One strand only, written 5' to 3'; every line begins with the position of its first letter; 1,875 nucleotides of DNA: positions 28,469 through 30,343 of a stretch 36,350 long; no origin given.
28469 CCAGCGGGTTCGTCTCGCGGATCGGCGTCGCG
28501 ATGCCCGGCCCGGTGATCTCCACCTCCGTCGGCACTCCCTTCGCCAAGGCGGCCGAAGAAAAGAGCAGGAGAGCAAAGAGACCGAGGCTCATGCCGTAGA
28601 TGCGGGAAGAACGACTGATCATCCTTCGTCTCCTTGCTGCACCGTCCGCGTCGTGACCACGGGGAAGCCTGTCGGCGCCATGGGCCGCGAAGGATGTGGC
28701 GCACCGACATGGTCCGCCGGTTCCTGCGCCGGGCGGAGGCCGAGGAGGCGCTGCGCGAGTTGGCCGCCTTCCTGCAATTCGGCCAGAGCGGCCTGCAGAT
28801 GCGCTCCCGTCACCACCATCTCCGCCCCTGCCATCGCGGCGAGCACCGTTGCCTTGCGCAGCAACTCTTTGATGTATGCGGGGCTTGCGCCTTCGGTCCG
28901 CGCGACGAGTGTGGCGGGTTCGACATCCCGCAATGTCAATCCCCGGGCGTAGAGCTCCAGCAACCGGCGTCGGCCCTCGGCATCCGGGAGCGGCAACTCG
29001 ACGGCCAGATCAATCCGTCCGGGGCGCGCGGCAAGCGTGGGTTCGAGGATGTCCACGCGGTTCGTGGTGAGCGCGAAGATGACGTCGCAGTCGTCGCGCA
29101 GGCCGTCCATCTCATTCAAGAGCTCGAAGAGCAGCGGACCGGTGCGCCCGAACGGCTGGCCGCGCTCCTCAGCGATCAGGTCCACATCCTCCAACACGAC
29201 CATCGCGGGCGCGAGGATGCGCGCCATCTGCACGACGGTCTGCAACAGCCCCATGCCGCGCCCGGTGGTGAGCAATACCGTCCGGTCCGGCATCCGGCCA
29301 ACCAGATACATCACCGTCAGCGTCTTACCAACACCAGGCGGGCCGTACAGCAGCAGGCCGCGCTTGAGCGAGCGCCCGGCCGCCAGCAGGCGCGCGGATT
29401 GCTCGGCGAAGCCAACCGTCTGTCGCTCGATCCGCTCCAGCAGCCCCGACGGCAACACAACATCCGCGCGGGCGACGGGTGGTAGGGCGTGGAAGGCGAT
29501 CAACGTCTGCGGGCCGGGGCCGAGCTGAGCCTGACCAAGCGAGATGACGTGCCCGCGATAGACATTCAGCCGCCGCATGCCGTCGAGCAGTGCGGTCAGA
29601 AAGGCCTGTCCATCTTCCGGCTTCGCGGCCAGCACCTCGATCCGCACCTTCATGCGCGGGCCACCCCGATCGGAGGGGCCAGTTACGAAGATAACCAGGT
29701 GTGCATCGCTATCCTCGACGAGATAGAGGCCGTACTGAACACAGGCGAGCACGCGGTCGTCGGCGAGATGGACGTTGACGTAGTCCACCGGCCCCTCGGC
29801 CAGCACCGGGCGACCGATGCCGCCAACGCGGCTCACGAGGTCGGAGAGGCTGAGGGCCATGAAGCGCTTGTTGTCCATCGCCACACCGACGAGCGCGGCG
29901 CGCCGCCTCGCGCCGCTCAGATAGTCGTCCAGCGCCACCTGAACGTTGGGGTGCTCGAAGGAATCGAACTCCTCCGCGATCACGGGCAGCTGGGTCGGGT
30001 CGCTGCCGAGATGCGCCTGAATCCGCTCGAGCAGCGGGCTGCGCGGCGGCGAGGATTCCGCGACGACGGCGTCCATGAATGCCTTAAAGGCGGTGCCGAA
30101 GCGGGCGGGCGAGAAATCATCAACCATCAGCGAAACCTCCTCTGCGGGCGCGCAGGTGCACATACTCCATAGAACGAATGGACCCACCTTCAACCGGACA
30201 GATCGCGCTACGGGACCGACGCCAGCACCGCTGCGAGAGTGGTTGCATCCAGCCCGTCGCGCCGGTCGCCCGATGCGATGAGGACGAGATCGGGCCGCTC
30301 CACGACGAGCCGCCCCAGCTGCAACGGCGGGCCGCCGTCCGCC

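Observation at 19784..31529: ECF sigma / anti-sigma-headed, 11-12-gene unidirectional envelope cluster with an unusual domain inventory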

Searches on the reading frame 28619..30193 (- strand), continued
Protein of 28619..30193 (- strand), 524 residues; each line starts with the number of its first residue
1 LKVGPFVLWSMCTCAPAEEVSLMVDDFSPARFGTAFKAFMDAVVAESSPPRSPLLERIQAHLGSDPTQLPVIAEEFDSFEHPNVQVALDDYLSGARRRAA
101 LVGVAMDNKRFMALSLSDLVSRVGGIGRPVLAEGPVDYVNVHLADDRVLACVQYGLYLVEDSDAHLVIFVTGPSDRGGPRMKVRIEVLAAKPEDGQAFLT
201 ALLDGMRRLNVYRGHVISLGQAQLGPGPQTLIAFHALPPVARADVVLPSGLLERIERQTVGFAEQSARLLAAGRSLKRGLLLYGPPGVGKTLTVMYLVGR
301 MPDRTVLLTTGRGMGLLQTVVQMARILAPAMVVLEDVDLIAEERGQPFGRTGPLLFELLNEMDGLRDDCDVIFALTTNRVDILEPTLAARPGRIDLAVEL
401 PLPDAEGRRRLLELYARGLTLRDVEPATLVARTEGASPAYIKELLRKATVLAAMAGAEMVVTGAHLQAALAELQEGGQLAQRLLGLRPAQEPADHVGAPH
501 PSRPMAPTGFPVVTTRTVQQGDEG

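Call 14: find_encoding_contigs(protein=P0002, flank=10000, max_places=3)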
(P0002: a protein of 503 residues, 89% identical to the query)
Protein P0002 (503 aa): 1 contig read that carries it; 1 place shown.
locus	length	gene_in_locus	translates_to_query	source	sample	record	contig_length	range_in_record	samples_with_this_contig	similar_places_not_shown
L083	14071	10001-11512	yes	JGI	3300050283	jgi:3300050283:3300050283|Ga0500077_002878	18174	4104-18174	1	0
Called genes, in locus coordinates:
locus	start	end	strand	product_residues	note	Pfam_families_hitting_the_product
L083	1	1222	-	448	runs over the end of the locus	PF13701:DDE_Tnp_1_4, PF01609:DDE_Tnp_1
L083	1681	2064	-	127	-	-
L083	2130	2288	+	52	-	-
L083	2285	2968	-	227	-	-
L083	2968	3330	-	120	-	-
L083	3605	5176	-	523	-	-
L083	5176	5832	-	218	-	-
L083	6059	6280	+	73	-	PF01402:RHH_1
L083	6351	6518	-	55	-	-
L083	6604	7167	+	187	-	PF04542:Sigma70_r2, PF08281:Sigma70_r4_2 (weak), PF04545:Sigma70_r4 (weak)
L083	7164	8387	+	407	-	-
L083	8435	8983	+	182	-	PF00355:Rieske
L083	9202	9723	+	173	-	-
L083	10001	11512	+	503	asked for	PF00004:AAA, PF17862:AAA_lid_3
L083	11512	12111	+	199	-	-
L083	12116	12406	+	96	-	PF05198:IF3_N (weak)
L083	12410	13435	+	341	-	PF12728:HTH_17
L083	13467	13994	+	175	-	PF13470:PIN_3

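Call 18: search_protein_families(library=pfam, max_evalue=0.01, proteins=[P0108])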
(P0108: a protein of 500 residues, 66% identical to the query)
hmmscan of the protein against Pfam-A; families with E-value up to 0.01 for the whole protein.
P0108 (500 aa): 5 families
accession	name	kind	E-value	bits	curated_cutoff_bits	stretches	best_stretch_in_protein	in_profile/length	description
PF00004.35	AAA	-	1.5e-17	64.7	21.2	1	262-384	1-130/131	ATPase family associated with various cellular activities (AAA)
PF23902.1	AAA_lid_PRS2_C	-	2.1e-05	25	34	1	390-437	3-51/73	PRS2 AAA+ lid C-terminal domain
PF17862.7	AAA_lid_3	-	3.3e-05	23.8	27.2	1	407-450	2-44/45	AAA+ lid domain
PF07728.20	AAA_5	-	0.0012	19.2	22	1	262-297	2-38/139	AAA domain (dynein-related subfamily)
PF13191.12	AAA_16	-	0.0065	17.4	32.6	1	255-298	22-63/167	AAA ATPase domain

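Call 46: predict_structure(alignment_id=A1)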
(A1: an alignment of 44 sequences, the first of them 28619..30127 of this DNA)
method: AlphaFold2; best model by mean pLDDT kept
length: 502 residues; sequences in the alignment: 44
mean_pLDDT: 81.5   pTM: 0.75
mean pLDDT of the five models: 81.5, 80.4, 80.0, 77.3, 74.8
residues with pLDDT >= 90: 240; 70-90: 156; 50-70: 61; < 50: 45
segments of 3 or more residues with pLDDT < 50: 202-204, 467-502
pLDDT, mean of each block of 10 residues (from residue 1): 65 82 64 90 91 90 96 91 69 80 66 88 90 93 93 66 94 96 94 82 55 91 92 95 94 93 90 95 85 77 92 76 53 77 89 89 80 92 92 91 90 89 94 91 93 81 52 39 39 36 34
secondary structure, 60 per line:
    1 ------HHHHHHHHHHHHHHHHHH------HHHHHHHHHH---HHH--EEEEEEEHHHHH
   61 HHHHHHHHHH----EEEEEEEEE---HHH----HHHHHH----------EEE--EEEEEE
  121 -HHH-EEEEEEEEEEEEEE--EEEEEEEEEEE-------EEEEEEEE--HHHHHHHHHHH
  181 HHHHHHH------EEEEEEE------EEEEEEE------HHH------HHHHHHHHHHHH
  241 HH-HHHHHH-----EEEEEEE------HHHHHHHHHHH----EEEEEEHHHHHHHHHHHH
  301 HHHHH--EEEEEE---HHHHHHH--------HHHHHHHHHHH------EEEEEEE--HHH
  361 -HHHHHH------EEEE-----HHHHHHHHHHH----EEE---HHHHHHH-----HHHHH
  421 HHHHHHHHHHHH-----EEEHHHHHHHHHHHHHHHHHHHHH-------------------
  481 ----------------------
elements in order: H7-24 H31-40 E49-55 H56-70 E75-83 H94-99 E110-112 E115-120 E126-139 E142-152 E160-167 H170-187 E194-200 E207-213 H229-242 H244-249 E255-261 H268-278 E283-288 H289-305 E308-313 H317-323 H332-342 E349-355 H362-367 E374-377 H383-393 E398-400 H404-410 H416-432 E438-440 H441-461

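Call 48: fold_search(model_id=the predicted structure, library=pdb)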
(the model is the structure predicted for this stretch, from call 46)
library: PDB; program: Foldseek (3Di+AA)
matches with E <= 10: 1873; with E <= 0.001: 1284
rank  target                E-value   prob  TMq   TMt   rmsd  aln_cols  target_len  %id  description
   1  8tp1_A                4.4e-18  1.00  0.42  0.49   9.5       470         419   17  ATP-2 state of Bcs1 (C7 symmetrized) (released 2024-06-05)
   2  7w42_A                1.1e-17  1.00  0.46  0.56  10.7       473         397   20  Crystal structure of Bacillus subtilis YjoB (released 2022-10-19)
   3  8t7u_A                1.2e-17  1.00  0.31  0.38  16.0       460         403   16  ADP-bound Bcs1 (unsymmetrized) (released 2024-06-05)
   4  8t14_A                1.5e-17  1.00  0.35  0.43  15.1       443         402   17  ADP-bound Bcs1 (C7 symmetrized) (released 2024-06-05)
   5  7w46_A                1.6e-17  1.00  0.44  0.55  10.8       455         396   20  Crystal structure of Bacillus subtilis YjoB with ADP (released 2022-10-19)
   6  9nkg_C                2.8e-17  1.00  0.39  0.48  15.0       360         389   22  Structure of substrate engaged MIDN-bound human 26S proteasome, EB-MIDN (Composite map) (released 2025-05-07)
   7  9gs2_A                3.0e-17  1.00  0.35  0.45  12.8       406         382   18  Structure of the Rieske bound Apo1 state of the heptameric Bcs1 AAA-ATPase (released 2025-06-04)
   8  7w42_B                3.5e-17  1.00  0.46  0.56  10.6       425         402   22  Crystal structure of Bacillus subtilis YjoB (released 2022-10-19)
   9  7rlb_A                4.0e-17  1.00  0.41  0.29   8.5       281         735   25  Cryo-EM structure of human p97-A232E mutant bound to ADP (released 2021-09-22)
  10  6ukp_A                4.0e-17  1.00  0.33  0.43  15.4       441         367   18  Apo mBcs1 (released 2020-02-12)
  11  8tby_A                4.0e-17  1.00  0.31  0.40  15.8       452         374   16  Apo Bcs1, unsymmetrized (released 2024-06-05)
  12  6uks_A                8.9e-17  1.00  0.41  0.54   6.8       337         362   22  ATPgammaS bound mBcs1 (released 2020-02-05)
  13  1iy0                  1.3e-16  1.00  0.39  0.76   3.7       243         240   31  Crystal structure of the FtsH ATPase domain with AMP-PNP from Thermus thermophilus (released 2002-11-06)
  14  8hl7_B                2.4e-16  1.00  0.41  0.49  15.1       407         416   22  Crystal structure of p97 N/D1 in complex with a valosin-containing protein methyltransferase (released 2023-07-12)
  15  9gsn_A                3.0e-16  1.00  0.43  0.54   7.9       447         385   17  Structure of the ATPgS-S1 state of the heptameric Bcs1 AAA-ATPase (released 2025-06-04)
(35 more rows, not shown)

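Call 69: search_protein_families(library=pfam, max_evalue=0.001, proteins=[L065:11419-12585:+, L072:7296-8483:+, L011:6299-7462:+, L013:6543-7382:-, L055:7867-8688:+, L081:8015-9007:+, L081:415-1098:-])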
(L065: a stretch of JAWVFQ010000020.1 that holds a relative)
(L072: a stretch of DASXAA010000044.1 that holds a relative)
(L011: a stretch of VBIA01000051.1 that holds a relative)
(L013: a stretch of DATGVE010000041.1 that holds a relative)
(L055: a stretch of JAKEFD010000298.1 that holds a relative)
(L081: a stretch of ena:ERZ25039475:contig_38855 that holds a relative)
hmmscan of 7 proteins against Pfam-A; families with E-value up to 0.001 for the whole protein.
L065:11419-12585:+ (388 aa): 4 families
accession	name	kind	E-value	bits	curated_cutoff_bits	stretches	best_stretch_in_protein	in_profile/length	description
PF00441.29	Acyl-CoA_dh_1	-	1.6e-50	171.6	22.4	1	238-386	1-149/150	Acyl-CoA dehydrogenase, C-terminal domain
PF02771.21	Acyl-CoA_dh_N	-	1.1e-35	122.8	22.9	1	16-129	1-113/113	Acyl-CoA dehydrogenase, N-terminal domain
PF02770.24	Acyl-CoA_dh_M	-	7.1e-21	74.6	33.3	1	133-226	1-97/97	Acyl-CoA dehydrogenase, middle domain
PF08028.16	Acyl-CoA_dh_2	-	3.3e-12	47.3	22.7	1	256-367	4-125/134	Acyl-CoA dehydrogenase, C-terminal domain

L072:7296-8483:+ (395 aa): 5 families
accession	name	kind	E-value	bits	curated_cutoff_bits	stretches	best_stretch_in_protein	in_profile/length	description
PF00441.29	Acyl-CoA_dh_1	-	3.6e-53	180.2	22.4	1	245-392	1-148/150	Acyl-CoA dehydrogenase, C-terminal domain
PF02771.21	Acyl-CoA_dh_N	-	2.9e-36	124.7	22.9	1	22-134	1-113/113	Acyl-CoA dehydrogenase, N-terminal domain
PF02770.24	Acyl-CoA_dh_M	-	1.5e-26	92.8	33.3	1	138-233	1-97/97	Acyl-CoA dehydrogenase, middle domain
PF08028.16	Acyl-CoA_dh_2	-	2e-18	67.4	22.7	1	268-374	9-125/134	Acyl-CoA dehydrogenase, C-terminal domain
PF22924.1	ACOX_C_alpha1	-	0.00063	20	27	1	332-391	107-166/169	Acyl-CoA oxidase, C-alpha1 domain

L011:6299-7462:+ (387 aa): 5 families
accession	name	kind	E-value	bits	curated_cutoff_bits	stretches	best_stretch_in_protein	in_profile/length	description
PF00441.29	Acyl-CoA_dh_1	-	2.8e-53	180.5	22.4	1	231-379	1-149/150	Acyl-CoA dehydrogenase, C-terminal domain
PF02771.21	Acyl-CoA_dh_N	-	5.9e-37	126.9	22.9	1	7-117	2-113/113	Acyl-CoA dehydrogenase, N-terminal domain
PF02770.24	Acyl-CoA_dh_M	-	4.1e-27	94.6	33.3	1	122-218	2-97/97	Acyl-CoA dehydrogenase, middle domain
PF08028.16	Acyl-CoA_dh_2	-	2.9e-24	86.3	22.7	1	248-362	3-127/134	Acyl-CoA dehydrogenase, C-terminal domain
PF22924.1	ACOX_C_alpha1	-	4.8e-05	23.7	27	1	264-379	49-168/169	Acyl-CoA oxidase, C-alpha1 domain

L013:6543-7382:- (279 aa): 9 families
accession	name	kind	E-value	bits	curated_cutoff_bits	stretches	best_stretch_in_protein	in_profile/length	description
PF00005.33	ABC_tran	-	1.7e-31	110.1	25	1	56-188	1-137/137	ABC transporter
PF13304.12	AAA_21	-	9.9e-11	42.7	27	1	145-219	223-299/304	AAA domain, putative AbiEii toxin, Type IV TA system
PF13191.12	AAA_16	-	2.3e-06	28.7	32.6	1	63-199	19-153/167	AAA ATPase domain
PF13401.12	AAA_22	-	1.1e-05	26.2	27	1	66-217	5-122/130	AAA domain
PF09818.15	ABC_ATPase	-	5.2e-05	22.8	23.2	0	160-215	158-210/283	P-loop domain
PF02463.25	SMC_N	-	0.00041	20.3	40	0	159-220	136-199/220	RecF/RecN/SMC N terminal domain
PF13555.12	AAA_29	-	0.00047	20.3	27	0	58-83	14-39/61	P-loop containing region of AAA domain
PF03193.22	RsgA_GTPase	-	0.00072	19.9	30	0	65-89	105-129/174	RsgA GTPase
PF20703.3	nSTAND1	-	0.00095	19.3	27.1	1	62-94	29-59/379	Novel STAND NTPase 1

L055:7867-8688:+ (273 aa): 7 families
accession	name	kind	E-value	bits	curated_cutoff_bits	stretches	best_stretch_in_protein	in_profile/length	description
PF00005.33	ABC_tran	-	1.2e-33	117.1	25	1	53-203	1-137/137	ABC transporter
PF02463.25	SMC_N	-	3.5e-10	40.1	40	1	160-246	122-210/220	RecF/RecN/SMC N terminal domain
PF13555.12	AAA_29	-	8.7e-07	29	27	1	58-91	17-50/61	P-loop containing region of AAA domain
PF13304.12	AAA_21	-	0.00023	21.7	27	0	67-89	3-25/304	AAA domain, putative AbiEii toxin, Type IV TA system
PF13476.12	AAA_23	-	0.00033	21.8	27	1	54-87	11-43/201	AAA domain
PF13191.12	AAA_16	-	0.00036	21.5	32.6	1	64-201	25-104/167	AAA ATPase domain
PF03193.22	RsgA_GTPase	-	0.00078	19.8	30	0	50-85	94-128/174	RsgA GTPase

L081:8015-9007:+ (330 aa): 0 families

L081:415-1098:- (227 aa): 0 families

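Call 79: search_protein_families(library=padloc, max_evalue=0.001, proteins=[window:28619-30127:-])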
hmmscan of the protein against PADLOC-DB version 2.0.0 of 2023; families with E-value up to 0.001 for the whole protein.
window:28619-30127:- (502 aa): 4 families
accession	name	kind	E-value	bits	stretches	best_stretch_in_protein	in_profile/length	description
PDLC02196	IetA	-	8.6e-16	56.3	2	307-446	181-317/374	-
PDLC02195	IetA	-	1.1e-11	42.8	2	224-278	107-160/395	-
PDLC04232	IetA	-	8.8e-05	20.1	1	238-425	99-291/330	-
PDLC00915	TRIP13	-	0.00013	19.5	0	347-392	180-222/302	TRIP13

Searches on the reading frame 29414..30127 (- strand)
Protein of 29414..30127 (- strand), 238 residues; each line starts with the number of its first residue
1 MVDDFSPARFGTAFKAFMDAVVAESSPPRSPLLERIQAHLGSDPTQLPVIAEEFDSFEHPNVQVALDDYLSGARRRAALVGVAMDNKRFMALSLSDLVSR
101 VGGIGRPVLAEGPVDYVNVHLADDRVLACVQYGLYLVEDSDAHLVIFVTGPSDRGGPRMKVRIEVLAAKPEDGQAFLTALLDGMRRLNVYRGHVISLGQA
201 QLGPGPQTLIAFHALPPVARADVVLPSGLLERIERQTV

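Call 52: search_solved_structures(query=A4, max_evalue=10, show_alignments=2)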
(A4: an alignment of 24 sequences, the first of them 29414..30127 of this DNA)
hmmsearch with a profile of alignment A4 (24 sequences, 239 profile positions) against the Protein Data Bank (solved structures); distinct sequences matched with E-value up to 10: 6.
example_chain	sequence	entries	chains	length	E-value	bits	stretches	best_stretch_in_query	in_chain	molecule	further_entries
9exk_A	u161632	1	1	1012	0.33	13.3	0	3-39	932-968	De novo designed protein K12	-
1yv9_A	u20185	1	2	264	0.71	12.2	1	29-75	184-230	hydrolase, haloacid dehalogenase family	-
6nn2_A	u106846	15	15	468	0.97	11.7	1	30-141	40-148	Phosphoglucomutase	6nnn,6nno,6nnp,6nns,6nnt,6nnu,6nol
5kl0_A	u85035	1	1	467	0.99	11.7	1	30-141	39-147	Phosphoglucomutase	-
5bmn_A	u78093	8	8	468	1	11.7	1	30-141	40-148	Phosphoglucomutase | Phosphomannomutase/phosphoglucomutase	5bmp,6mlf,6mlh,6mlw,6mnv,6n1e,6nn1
3jb9_L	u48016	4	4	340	1.5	11.1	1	74-130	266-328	Pre-mRNA-splicing factor cwf17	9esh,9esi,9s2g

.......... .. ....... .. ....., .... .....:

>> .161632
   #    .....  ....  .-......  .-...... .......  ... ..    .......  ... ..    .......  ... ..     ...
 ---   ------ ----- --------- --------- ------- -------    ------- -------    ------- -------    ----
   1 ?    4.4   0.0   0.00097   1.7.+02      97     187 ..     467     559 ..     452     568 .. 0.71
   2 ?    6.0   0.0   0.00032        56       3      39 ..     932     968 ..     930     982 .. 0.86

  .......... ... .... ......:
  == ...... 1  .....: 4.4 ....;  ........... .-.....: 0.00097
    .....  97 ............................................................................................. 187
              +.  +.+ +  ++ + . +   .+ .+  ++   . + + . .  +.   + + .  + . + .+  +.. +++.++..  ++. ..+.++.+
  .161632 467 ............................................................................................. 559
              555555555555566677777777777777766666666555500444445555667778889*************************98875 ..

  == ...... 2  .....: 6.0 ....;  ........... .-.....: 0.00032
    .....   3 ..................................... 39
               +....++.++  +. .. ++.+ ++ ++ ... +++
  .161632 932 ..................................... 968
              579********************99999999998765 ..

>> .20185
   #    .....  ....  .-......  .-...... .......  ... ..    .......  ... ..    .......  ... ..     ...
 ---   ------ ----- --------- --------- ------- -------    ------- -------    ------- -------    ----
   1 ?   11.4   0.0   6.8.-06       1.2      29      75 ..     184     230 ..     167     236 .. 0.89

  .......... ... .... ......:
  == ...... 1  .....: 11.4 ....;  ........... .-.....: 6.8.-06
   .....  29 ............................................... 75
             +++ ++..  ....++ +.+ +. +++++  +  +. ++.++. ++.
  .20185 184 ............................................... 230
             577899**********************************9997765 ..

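Call 61: predict_structure(alignment_id=A4)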
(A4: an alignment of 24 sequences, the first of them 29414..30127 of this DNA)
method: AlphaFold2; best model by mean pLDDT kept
length: 238 residues; sequences in the alignment: 24
mean_pLDDT: 78.5   pTM: 0.70
mean pLDDT of the five models: 78.5, 76.9, 75.1, 74.5, 71.0
residues with pLDDT >= 90: 74; 70-90: 92; 50-70: 59; < 50: 13
segments of 3 or more residues with pLDDT < 50: 199-206, 236-238
pLDDT, mean of each block of 10 residues (from residue 1): 65 80 64 90 90 88 95 91 68 77 61 85 84 93 93 66 94 96 91 62 49 66 76 56
secondary structure, 60 per line:
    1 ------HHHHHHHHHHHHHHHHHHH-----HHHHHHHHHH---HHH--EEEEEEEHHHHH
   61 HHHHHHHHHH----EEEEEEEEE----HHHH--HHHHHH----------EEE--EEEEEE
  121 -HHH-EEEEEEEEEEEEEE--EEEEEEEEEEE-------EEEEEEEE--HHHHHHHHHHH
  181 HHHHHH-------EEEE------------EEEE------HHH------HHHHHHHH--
elements in order: H7-25 H31-40 E49-55 H56-70 E75-83 H88-91 H94-99 E110-112 E115-120 E126-139 E142-152 E160-167 H170-186 E194-197 E210-213 H229-236

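Call 63: fold_search(model_id=the predicted structure, library=pdb)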
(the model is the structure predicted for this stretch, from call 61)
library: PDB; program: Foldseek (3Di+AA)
matches with E <= 10: 835; with E <= 0.001: 2
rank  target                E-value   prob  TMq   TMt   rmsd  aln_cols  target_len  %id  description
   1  9gsn_A                4.1e-04  1.00  0.32  0.23   9.5       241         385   13  Structure of the ATPgS-S1 state of the heptameric Bcs1 AAA-ATPase (released 2025-06-04)
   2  8tp1_A                9.2e-04  0.99  0.32  0.22   9.4       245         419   12  ATP-2 state of Bcs1 (C7 symmetrized) (released 2024-06-05)
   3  8t7u_A                1.6e-03  0.98  0.30  0.20  11.0       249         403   12  ADP-bound Bcs1 (unsymmetrized) (released 2024-06-05)
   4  6sh3_A                2.3e-03  0.97  0.29  0.21  11.7       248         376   13  Structure of the ADP state of the heptameric Bcs1 AAA-ATPase (released 2020-02-05)
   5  8t14_A                2.6e-03  0.97  0.29  0.20  11.3       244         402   12  ADP-bound Bcs1 (C7 symmetrized) (released 2024-06-05)
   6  9gs2_A                3.3e-03  0.97  0.29  0.20  10.2       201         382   13  Structure of the Rieske bound Apo1 state of the heptameric Bcs1 AAA-ATPase (released 2025-06-04)
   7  6ukp_A                9.7e-03  0.84  0.26  0.19  11.4       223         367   12  Apo mBcs1 (released 2020-02-12)
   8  8tby_A                1.0e-02  0.89  0.27  0.19  10.5       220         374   11  Apo Bcs1, unsymmetrized (released 2024-06-05)
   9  4dx8_B                2.2e-02  0.30  0.18  0.27   9.8       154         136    9  ICAP1 in complex with KRIT1 N-terminus (released 2013-01-09)
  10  3kdh_C                2.7e-02  0.38  0.20  0.23  17.4       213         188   10  Structure of ligand-free PYL2 (released 2009-11-10)
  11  5wox_MODEL_1_A        2.9e-02  0.33  0.20  0.28  13.4       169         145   13  NMR solution structure of KanY protein (ms6282) using two 4D-spectra (released 2018-02-07)
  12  2ns9_B                3.4e-02  0.35  0.22  0.31  12.7       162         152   12  Crystal structure of protein APE2225 from Aeropyrum pernix K1, Pfam COXG (released 2006-11-14)
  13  3ijt_B                3.6e-02  0.60  0.23  0.35  11.8       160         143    7  Structural Characterization of SMU.440, a Hypothetical Protein from Streptococcus mutans (released 2009-08-25)
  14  3ijt_A                4.6e-02  0.60  0.23  0.35  11.4       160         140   10  Structural Characterization of SMU.440, a Hypothetical Protein from Streptococcus mutans (released 2009-08-25)
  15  6sh5_A                4.9e-02  0.51  0.25  0.19  14.9       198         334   15  Structure of the Apo2 state of the heptameric Bcs1 AAA-ATPase (released 2020-02-05)
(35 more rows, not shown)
